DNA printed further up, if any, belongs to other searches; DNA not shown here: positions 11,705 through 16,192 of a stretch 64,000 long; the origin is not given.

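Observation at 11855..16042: Giant duplicated membrane protein: two tandem [anchor - large extracytoplasmic domain - 4-TM bundle] modules plus polyproline tail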

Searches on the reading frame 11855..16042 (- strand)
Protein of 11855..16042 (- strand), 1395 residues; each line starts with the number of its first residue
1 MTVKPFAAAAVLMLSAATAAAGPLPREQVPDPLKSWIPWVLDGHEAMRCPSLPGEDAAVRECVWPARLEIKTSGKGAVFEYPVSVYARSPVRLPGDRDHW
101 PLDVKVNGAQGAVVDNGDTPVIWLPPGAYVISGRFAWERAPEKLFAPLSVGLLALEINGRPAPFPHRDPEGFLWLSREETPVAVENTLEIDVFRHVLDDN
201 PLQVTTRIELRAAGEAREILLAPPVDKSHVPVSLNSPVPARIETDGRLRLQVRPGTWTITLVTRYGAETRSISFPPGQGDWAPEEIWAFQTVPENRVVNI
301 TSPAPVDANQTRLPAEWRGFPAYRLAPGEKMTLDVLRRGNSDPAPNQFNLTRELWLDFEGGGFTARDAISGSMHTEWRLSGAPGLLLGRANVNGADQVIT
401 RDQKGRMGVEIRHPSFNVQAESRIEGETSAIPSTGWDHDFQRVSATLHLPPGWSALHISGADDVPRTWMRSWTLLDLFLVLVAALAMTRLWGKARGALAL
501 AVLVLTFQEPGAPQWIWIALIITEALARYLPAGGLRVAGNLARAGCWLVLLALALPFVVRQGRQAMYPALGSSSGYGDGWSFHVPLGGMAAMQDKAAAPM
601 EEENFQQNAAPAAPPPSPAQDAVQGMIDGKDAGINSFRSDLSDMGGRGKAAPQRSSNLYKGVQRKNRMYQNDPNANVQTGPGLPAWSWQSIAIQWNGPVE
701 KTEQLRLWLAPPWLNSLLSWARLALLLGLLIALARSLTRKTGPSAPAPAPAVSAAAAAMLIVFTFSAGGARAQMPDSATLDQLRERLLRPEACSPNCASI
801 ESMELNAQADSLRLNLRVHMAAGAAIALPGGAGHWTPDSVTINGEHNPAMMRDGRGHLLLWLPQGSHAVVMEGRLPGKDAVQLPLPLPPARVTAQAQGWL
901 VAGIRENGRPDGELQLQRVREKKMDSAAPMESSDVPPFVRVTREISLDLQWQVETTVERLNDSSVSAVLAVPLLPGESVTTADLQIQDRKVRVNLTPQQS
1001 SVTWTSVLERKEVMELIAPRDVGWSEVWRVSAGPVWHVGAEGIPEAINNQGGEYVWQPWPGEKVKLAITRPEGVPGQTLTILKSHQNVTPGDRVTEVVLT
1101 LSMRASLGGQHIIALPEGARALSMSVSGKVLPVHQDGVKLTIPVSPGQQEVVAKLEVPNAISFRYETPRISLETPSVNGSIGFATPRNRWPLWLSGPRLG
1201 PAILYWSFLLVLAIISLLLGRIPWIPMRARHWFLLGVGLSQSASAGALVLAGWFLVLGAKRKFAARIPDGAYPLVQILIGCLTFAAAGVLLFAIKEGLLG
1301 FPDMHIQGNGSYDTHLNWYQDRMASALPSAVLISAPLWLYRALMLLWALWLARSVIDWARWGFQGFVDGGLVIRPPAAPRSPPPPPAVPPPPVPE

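Call 4: search_protein_families(library=pfam, proteins=[window:11855-16042:-], max_evalue=1)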
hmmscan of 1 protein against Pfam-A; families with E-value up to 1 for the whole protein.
window:11855-16042:- (1395 aa): 0 families

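Call 5: search_protein_families(library=ncbifam, proteins=[window:11855-16042:-], max_evalue=1)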
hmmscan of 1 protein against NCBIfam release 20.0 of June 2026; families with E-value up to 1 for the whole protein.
window:11855-16042:- (1395 aa): 0 families

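Call 7: find_homologous_proteins(query=window:11855-16042:-)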
Query window:11855-16042:- (1395 aa): 1091 proteins with E <= 0.001 among 8000 candidates; the best 120 are listed.
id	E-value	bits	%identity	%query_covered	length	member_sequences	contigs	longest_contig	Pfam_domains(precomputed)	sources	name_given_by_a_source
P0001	0.0e+0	3181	100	100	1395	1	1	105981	-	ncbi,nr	ncbi:MAG: hypothetical protein GMKNLPBB_01064 [Myxococcota bacterium]|nr:hypothetical protein [Myxoc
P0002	0.0e+0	1171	44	98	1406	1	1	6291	-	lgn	-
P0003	0.0e+0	1168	42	98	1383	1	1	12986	-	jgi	jgi:hypothetical protein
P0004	0.0e+0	1166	44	98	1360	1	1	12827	-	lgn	-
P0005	0.0e+0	1158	43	99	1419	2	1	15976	-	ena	-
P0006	0.0e+0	1155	43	98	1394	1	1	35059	-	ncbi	-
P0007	0.0e+0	1152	43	98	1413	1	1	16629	-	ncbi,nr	ncbi:MAG: hypothetical protein JXR83_08150 [Deltaproteobacteria bacterium]|nr:hypothetical protein [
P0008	0.0e+0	1144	42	97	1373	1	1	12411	-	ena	-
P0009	0.0e+0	1140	42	99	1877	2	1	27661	PF02412.24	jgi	jgi:thrombospondin type 3 repeat protein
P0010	0.0e+0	1140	42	98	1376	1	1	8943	-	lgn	-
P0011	0.0e+0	1136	42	97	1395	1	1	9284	-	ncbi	-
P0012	0.0e+0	1134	43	98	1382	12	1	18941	-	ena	-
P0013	0.0e+0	1133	43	98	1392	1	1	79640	-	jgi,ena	-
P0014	0.0e+0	1130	42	98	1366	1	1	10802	-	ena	-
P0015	0.0e+0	1127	43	97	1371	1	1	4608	-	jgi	jgi:hypothetical protein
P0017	0.0e+0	1125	42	96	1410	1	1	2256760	-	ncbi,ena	-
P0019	0.0e+0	1123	43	95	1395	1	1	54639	-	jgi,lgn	jgi:hypothetical protein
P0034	0.0e+0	1111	42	97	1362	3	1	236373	-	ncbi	-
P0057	0.0e+0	1097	41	99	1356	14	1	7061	-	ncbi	ncbi:MAG: hypothetical protein ACREV3_13720 [Gammaproteobacteria bacterium]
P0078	0.0e+0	1091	41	98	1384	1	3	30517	-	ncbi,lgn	-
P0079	0.0e+0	1091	40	98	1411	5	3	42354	-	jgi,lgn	jgi:hypothetical protein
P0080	0.0e+0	1091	42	98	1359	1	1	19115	-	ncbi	-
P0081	0.0e+0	1091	42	97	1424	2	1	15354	-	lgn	-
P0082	0.0e+0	1091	41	98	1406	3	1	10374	-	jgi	jgi:hypothetical protein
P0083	0.0e+0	1091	42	98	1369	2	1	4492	-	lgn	-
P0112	0.0e+0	1081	41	96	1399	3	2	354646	-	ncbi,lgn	-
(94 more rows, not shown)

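Call 10: find_encoding_contigs(protein=P0001, flank=10000, max_places=3)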
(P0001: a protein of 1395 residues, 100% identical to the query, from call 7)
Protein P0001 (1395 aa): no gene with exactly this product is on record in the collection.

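Call 11: find_encoding_contigs(protein=P0017, flank=10000, max_places=2)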
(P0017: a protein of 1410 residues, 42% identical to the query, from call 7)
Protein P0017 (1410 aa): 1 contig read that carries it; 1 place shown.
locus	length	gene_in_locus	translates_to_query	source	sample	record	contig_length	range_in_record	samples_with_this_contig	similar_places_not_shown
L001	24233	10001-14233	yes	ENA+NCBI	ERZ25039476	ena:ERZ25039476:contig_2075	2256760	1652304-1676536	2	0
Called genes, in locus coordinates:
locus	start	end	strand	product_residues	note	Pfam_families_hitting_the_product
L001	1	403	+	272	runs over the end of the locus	PF07722:Peptidase_C26, PF00117:GATase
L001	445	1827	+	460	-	PF00171:Aldedh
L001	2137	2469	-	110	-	-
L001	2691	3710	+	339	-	-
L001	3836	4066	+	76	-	PF11127:YgaP-like_TM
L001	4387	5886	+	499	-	-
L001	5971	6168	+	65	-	-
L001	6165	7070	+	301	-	-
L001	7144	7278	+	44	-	-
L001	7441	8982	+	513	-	PF01966:HD, PF13487:HD_5, PF00196:GerE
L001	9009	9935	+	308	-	PF05368:NmrA, PF01370:Epimerase (weak), PF13460:NAD_binding_10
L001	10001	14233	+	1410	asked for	-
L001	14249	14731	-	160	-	PF00355:Rieske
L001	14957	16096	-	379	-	-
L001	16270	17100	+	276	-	PF01557:FAA_hydrolase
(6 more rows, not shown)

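Call 26: find_related_loci(query=A5, collection=genome_contigs, flank=10000)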
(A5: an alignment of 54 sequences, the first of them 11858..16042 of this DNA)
Query A5 (1395 aa) in genome_contigs; peptide patterns used: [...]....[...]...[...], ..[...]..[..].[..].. (x = any residue, [..] = any of these).
599 stretches matched a pattern (row limit reached: there are more); 568 encode a relative of the query (tblastn E <= 1e-3); the best 80 are kept; 80 distinct loci.
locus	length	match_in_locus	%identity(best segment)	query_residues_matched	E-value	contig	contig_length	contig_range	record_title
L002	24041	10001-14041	42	6-1370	0e+0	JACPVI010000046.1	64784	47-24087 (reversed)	MAG: Myxococcales bacterium isolate NC_groundwater_780_Ag_S2p5_69_11 JBCH_GD18_4_SO25_S179_scaffold_455391, whole genome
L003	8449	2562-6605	42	3-1393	0e+0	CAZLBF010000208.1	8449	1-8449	MAG TPA_asm: uncultured Myxococcales bacterium isolate binchicken_co231_155 genome assembly, contig: k141_6628466, whole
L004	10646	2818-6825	39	1-1371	0e+0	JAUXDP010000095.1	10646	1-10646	MAG: Methylococcaceae bacterium isolate CSMAG_2854 CSMAG_2854_k119_1094753_length_10646_cov_9.0000, whole genome shotgun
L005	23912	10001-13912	43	23-1370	0e+0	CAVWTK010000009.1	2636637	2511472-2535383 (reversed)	MAG: uncultured bacterium isolate MFD05442.bin.2.281 genome assembly, contig: contig_9973, whole genome shotgun sequence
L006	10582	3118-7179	38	12-1384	0e+0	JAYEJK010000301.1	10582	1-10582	MAG: Thermodesulfobacteriota bacterium isolate MAG165 MAG165_301, whole genome shotgun sequence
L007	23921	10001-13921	40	18-1344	0e+0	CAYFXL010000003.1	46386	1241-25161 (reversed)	MAG TPA_asm: uncultured Syntrophobacterales bacterium isolate ERP108616_co2_512 genome assembly, contig: NODE_841_length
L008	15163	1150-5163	39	11-1371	0e+0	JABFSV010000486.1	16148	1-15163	MAG: Methyloglobulus sp. isolate WB-IL-21 seq_1710, whole genome shotgun sequence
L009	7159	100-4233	39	25-1366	0e+0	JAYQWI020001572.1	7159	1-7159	MAG: Candidatus Parabeggiatoa communis isolate WS_Bin1 k141_83259, whole genome shotgun sequence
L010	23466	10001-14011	39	9-1375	0e+0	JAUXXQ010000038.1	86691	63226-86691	MAG: Methylobacter sp. isolate C17_concoct.bin.6 C17_k141_32536, whole genome shotgun sequence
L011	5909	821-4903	42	19-1385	0e+0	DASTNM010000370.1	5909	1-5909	MAG TPA_asm: Candidatus Polarisedimenticolia bacterium isolate SMAG_U2143 k141_131478, whole genome shotgun sequence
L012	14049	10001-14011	40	9-1371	0e+0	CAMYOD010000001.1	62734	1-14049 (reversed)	MAG: uncultured Gammaproteobacteria bacterium isolate ES_M_Gamma_001 genome assembly, contig: scaffold_1026, whole genom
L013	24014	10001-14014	39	13-1371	0e+0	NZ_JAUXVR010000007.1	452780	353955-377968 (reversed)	MAG: Methylobacter sp. isolate C15_maxbin.016 C15_k141_416497, whole genome shotgun sequence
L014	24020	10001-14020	40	16-1371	0e+0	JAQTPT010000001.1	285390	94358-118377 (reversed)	MAG: Methylococcales bacterium isolate STB_122 NODE_81_length_285390_cov_40.506519_Sandtown_B, whole genome shotgun sequ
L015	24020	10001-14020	41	1-1370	0e+0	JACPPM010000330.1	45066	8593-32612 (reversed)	MAG: Acidobacteria bacterium isolate NC_groundwater_627_Ag_B-0.1um_62_56 B_1_S1_Biohub_coassembly_k141_5365828, whole ge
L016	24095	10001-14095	41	19-1370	0e+0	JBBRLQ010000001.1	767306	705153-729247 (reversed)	MAG: Polyangiales bacterium isolate La1_maxbin2.053 LA1C_X2.053_k141_755526L_767306_cov_21.9004, whole genome shotgun se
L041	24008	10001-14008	40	3-1371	0e+0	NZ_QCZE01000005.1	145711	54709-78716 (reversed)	Zobellella maritima strain 102-Py4 scaffold_5, whole genome shotgun sequence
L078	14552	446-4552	39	8-1395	0e+0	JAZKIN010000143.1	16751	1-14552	MAG: Pseudomonadota bacterium isolate ADI_DC_SW_02_SPN_11032020-bin038_1 DCSW02SPN_B038_1_000000000143, whole genome sho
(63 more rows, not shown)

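Call 27: search_solved_structures(query=A5, max_evalue=1)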
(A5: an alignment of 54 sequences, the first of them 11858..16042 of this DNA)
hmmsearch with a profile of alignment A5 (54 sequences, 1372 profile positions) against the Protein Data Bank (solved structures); distinct sequences matched with E-value up to 1: 0.

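Call 44: search_protein_families(library=pfam, alignment_id=A6, max_evalue=10)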
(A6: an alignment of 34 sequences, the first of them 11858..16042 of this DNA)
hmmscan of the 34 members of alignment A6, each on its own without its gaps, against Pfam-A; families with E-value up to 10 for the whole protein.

A. member 1, window:11858-16042:- (1395 aa): 0 families

B. families by the number of members that match (of 34 scanned): 16 families
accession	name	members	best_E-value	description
PF07940.18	Hepar_II_III_C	3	0.035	Heparinase II/III-like, C-terminal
PF02412.23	TSP_3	1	1.3e-10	Thrombospondin type 3 repeat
PF00499.25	Oxidored_q3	1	0.008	NADH-ubiquinone/plastoquinone oxidoreductase chain 6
PF12857.13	TOBE_3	1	0.064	TOBE-like domain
PF06664.17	WLS-like_TM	1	0.067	Wntless-like, transmembrane domain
PF17656.6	ChapFlgA_N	1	0.086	FlgA N-terminal domain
PF21403.4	OTU1_UBXL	1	0.21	OTU1, UBXL domain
PF23125.1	Xre-MbcA-ParS_M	1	0.37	Antitoxin Xre/MbcA/ParS-like, middle domain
PF03554.18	Herpes_UL73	1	0.41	UL73 viral envelope glycoprotein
PF03459.23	TOBE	1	0.45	TOBE domain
PF05308.16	Mito_fiss_reg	1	1.4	Mitochondrial fission regulator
PF10152.14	CCDC53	1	2.9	Subunit CCDC53 of WASH complex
PF05104.17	Rib_recp_KP_reg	1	3.5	Ribosome receptor lysine/proline rich region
PF25633.1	Anula_coat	1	3.7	Anulavirus coat protein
PF05642.16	Sporozoite_P67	1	5.2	Sporozoite P67 surface antigen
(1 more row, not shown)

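Call 46: find_encoding_contigs(protein=P0034, flank=8000, max_places=1)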
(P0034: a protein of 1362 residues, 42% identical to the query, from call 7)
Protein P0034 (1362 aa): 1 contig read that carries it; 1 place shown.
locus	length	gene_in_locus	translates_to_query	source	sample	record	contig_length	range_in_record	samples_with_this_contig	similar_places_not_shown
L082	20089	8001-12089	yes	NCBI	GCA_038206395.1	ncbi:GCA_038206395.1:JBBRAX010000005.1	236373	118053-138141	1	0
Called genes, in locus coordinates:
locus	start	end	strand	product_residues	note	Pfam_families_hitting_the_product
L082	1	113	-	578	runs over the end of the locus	PF00850:Hist_deacetyl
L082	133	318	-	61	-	-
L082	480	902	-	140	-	PF10604:Polyketide_cyc2, PF03364:Polyketide_cyc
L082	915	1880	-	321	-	PF03320:FBPase_glpX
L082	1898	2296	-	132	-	PF13279:4HBT_2, PF03061:4HBT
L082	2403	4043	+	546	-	PF00884:Sulfatase (faint), PF01663:Phosphodiest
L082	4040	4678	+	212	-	-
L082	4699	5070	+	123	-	-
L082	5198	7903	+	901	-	PF00176:SNF2-rel_dom, PF00270:DEAD (weak), PF04851:ResIII, PF00271:Helicase_C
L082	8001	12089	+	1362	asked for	-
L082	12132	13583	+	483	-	PF00282:Pyridoxal_deC, PF00266:Aminotran_5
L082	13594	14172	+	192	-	PF00440:TetR_N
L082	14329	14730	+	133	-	-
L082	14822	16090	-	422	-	PF25390:WD40_RLD, PF13540:RCC1_2, PF25390:WD40_RLD, PF00415:RCC1, PF13540:RCC1_2, PF00415:RCC1 (weak)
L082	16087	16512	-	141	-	PF13279:4HBT_2, PF03061:4HBT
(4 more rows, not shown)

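Call 47: find_encoding_contigs(protein=P0112, flank=8000, max_places=1)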
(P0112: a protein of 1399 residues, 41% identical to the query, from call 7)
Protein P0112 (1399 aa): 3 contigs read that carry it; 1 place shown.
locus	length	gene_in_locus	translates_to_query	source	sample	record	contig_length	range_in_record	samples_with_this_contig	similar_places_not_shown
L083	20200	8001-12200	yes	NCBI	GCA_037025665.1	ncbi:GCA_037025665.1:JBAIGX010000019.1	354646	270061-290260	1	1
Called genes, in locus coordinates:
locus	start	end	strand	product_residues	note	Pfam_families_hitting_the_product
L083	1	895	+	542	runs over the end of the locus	PF00158:Sigma54_activat, PF14532:Sigma54_activ_2, PF07724:AAA_2 (faint), PF07728:AAA_5 (weak), PF25601:AAA_lid_14, PF02954:HTH_8 (weak)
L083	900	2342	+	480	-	-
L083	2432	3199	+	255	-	PF20181:DUF6544, PF21900:DUF6920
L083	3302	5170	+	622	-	-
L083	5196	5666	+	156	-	-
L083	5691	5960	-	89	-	-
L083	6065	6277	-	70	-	PF21748:UPF0150 (weak), PF15919:HicB_lk_antitox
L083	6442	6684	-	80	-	-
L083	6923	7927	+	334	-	PF19459:DUF5996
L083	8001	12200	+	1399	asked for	-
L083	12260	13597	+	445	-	-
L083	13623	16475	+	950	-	PF21105:DyP_N (weak), PF00067:p450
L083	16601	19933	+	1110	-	PF14938:SNAP (faint), PF13424:TPR_12 (weak), PF13424:TPR_12, PF00515:TPR_1 (weak), PF13424:TPR_12, PF17874:TPR_MalT (weak), PF13424:TPR_12, PF12770:CHAT, +4 more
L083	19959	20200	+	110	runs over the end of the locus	-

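Call 48: find_encoding_contigs(protein=P0057, flank=8000, max_places=1)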
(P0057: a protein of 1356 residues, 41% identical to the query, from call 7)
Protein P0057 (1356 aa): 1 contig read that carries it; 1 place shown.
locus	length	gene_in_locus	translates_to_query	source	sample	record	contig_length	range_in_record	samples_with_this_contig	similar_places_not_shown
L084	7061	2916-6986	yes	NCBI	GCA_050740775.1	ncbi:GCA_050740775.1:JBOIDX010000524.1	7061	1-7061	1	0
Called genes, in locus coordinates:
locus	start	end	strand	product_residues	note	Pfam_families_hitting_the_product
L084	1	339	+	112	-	?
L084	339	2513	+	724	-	PF13191:AAA_16 (faint), PF20703:nSTAND1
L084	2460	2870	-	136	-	-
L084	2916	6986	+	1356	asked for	-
